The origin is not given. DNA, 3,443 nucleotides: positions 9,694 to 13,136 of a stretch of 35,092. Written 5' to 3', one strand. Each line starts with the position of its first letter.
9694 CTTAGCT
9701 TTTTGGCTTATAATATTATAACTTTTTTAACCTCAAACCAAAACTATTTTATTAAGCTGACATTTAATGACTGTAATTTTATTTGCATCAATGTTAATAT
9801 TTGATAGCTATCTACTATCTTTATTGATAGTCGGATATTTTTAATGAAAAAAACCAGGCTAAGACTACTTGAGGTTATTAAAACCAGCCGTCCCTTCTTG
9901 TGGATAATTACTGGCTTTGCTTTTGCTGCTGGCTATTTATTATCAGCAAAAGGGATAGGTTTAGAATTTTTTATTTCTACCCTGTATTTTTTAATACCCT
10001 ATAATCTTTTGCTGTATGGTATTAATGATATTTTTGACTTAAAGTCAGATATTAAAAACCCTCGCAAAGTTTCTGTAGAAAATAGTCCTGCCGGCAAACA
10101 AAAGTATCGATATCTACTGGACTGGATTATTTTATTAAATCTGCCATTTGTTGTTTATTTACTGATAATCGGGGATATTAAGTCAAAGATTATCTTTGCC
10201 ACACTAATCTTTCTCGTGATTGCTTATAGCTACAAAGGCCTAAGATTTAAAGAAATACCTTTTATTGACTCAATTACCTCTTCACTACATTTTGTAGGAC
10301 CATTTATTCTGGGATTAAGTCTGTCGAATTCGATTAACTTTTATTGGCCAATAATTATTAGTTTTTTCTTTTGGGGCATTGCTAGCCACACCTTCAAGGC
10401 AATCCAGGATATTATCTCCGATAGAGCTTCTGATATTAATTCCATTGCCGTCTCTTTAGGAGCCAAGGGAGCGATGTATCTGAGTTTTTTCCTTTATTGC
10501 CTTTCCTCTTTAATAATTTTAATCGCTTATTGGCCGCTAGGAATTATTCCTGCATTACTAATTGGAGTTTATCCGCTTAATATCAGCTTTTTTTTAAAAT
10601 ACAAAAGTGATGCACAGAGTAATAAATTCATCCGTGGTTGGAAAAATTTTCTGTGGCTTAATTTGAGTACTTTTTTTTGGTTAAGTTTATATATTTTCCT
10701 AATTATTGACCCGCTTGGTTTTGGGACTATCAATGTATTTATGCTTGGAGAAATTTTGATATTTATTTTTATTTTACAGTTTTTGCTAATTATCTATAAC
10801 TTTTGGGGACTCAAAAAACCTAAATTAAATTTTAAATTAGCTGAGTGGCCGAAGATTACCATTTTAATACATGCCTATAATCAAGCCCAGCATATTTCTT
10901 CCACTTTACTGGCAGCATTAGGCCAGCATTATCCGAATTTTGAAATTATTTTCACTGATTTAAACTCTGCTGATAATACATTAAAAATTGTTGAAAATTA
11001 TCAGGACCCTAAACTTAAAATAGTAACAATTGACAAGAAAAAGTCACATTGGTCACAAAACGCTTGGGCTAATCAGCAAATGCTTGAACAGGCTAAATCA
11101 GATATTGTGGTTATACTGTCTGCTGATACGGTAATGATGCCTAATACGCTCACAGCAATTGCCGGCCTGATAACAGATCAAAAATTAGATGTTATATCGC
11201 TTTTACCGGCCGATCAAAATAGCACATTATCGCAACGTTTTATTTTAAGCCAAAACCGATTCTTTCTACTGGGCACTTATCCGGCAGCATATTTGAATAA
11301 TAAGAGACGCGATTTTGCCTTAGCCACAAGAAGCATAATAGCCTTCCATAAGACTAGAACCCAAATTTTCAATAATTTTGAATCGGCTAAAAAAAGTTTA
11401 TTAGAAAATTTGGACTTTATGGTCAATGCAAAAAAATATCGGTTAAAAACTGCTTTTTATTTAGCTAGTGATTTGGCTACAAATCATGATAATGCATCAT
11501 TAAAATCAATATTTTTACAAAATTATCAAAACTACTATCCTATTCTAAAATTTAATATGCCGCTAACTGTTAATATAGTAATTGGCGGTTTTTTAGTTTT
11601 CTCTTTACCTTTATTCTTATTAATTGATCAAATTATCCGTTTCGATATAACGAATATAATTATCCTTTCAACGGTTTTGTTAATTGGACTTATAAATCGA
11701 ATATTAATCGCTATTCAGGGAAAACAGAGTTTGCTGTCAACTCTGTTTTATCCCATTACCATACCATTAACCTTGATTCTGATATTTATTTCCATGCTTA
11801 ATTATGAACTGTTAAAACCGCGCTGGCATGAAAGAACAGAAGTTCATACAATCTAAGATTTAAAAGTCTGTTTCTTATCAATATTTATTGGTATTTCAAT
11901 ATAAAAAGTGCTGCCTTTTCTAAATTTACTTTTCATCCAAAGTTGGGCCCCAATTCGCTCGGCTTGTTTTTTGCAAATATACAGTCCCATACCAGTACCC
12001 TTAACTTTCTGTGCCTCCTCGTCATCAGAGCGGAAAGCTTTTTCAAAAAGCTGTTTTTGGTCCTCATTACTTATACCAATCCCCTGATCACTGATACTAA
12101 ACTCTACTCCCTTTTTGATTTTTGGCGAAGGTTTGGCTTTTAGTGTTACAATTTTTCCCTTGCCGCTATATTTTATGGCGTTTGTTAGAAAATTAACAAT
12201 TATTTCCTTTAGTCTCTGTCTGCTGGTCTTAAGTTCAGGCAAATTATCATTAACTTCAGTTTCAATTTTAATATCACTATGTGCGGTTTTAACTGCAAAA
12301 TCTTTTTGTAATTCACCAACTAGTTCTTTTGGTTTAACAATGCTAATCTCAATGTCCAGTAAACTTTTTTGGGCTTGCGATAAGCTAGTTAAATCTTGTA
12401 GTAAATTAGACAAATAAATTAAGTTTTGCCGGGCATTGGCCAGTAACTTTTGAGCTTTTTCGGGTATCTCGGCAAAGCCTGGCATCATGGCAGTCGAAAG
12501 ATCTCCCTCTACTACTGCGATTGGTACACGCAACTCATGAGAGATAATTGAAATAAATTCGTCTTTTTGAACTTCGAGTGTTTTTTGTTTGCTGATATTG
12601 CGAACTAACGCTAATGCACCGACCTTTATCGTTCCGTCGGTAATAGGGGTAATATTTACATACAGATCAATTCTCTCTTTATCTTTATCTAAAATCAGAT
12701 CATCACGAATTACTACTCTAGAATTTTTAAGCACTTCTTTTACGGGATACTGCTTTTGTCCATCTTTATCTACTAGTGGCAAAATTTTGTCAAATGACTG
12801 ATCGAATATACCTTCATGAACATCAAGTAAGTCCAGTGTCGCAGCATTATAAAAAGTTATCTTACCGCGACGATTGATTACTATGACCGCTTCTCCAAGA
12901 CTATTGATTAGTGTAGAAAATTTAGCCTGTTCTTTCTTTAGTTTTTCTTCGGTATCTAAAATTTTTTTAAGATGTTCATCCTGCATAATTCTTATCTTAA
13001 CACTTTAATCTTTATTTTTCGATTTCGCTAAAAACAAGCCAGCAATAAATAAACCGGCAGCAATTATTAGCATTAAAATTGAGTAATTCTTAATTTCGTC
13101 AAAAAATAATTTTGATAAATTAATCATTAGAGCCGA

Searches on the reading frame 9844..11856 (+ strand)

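Call 21: search_protein_families(library=pfam, proteins=[window:9844-11856:+], max_evalue=0.0001)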
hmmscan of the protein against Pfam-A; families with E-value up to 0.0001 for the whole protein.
window:9844-11856:+ (670 aa): 5 families
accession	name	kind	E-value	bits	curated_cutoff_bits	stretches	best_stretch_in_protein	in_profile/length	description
PF01040.23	UbiA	-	2.6e-22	79.8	34.2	1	26-269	4-246/250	UbiA prenyltransferase family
PF00535.33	Glycos_transf_2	-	1.3e-16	61.5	23.3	1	339-460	1-120/168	Glycosyl transferase family 2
PF13641.12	Glyco_tranf_2_3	-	1.8e-10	41.6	27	1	336-542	1-207/230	Glycosyltransferase like family 2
PF10111.15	Glyco_tranf_2_2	-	3.1e-08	33.9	27.3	1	340-449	4-112/276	Glycosyltransferase like family 2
PF13506.12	Glyco_transf_21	-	1.4e-05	25.1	21.7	1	390-503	2-111/174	Glycosyl transferase family 21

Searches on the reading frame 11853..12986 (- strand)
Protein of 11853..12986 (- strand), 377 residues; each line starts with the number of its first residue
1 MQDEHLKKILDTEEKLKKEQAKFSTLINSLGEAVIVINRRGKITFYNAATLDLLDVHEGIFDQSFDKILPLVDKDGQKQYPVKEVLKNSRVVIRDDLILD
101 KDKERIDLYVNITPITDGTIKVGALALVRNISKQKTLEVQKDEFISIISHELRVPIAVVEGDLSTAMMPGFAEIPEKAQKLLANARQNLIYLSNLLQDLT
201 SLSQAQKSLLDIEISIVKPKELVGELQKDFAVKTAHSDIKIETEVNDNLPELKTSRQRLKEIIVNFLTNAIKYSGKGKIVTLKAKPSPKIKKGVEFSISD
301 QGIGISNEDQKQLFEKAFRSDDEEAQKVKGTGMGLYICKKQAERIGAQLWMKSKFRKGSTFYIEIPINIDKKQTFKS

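Call 21: search_protein_families(library=pfam, proteins=[window:11853-12986:-], max_evalue=0.0001)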
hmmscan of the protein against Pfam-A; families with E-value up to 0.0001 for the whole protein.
window:11853-12986:- (377 aa): 5 families
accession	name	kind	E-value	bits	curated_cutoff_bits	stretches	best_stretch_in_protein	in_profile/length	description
PF02518.31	HATPase_c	-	4.9e-25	88.6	26.4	1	256-367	3-109/111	Histidine kinase-, DNA gyrase B-, and HSP90-like ATPase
PF00512.31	HisKA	-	3e-07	30.8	26.9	1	140-206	1-64/66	His Kinase A (phospho-acceptor) domain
PF00989.32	PAS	-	2.4e-05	24.8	22.6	0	22-125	2-107/113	PAS fold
PF13426.13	PAS_9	-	3.3e-05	24.5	27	1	32-132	2-102/103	PAS domain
PF13188.13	PAS_8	-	8.2e-05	22.8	21.8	0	21-73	1-55/65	PAS domain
